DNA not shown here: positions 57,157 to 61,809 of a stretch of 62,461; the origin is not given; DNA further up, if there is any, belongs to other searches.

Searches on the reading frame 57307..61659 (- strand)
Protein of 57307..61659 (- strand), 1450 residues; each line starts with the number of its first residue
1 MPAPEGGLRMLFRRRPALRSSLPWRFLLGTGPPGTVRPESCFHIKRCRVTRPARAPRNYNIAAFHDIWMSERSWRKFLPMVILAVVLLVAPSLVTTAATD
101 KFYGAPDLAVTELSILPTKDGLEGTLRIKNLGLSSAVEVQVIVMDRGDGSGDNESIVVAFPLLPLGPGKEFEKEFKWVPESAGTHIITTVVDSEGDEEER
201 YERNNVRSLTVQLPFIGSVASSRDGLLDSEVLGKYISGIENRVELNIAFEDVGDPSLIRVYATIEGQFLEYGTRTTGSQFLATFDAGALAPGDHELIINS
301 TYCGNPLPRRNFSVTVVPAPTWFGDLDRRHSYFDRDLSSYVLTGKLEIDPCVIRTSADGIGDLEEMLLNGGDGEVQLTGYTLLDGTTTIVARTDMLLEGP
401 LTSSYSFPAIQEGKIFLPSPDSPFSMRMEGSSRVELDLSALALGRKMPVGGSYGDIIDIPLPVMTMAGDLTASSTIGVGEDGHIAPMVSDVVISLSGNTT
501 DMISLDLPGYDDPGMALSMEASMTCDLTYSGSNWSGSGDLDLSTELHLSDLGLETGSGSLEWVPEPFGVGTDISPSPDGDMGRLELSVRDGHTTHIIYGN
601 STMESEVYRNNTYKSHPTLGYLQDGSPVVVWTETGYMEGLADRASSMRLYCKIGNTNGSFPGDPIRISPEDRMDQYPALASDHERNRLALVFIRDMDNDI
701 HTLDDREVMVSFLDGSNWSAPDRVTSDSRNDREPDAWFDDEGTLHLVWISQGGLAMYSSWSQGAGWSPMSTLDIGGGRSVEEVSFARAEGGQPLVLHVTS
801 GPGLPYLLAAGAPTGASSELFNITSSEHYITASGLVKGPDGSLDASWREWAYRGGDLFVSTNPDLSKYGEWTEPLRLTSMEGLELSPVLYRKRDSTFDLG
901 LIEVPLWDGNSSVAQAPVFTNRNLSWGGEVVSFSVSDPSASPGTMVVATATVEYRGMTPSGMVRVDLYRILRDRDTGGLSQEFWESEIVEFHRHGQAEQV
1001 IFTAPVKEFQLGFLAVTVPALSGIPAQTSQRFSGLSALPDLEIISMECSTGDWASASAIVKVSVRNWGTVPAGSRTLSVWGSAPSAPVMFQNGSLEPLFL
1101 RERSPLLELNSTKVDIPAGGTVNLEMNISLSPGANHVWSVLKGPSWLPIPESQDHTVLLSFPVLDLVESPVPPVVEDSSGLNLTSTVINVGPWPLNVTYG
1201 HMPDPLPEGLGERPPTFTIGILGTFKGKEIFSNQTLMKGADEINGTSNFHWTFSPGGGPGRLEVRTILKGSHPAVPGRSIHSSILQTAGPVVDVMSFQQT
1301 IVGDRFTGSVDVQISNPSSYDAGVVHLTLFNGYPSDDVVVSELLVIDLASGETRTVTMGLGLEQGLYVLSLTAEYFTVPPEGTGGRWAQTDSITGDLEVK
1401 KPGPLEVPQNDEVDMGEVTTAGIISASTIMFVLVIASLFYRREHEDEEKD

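Call 9: search_protein_families(library=pfam, proteins=[window:57307-61659:-], max_evalue=0.001)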
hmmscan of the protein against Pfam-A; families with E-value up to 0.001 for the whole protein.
window:57307-61659:- (1450 aa): 1 family
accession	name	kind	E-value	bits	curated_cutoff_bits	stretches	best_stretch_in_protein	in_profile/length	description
PF07705.17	CARDB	-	2.8e-11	44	22.7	1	106-208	2-100/101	CARDB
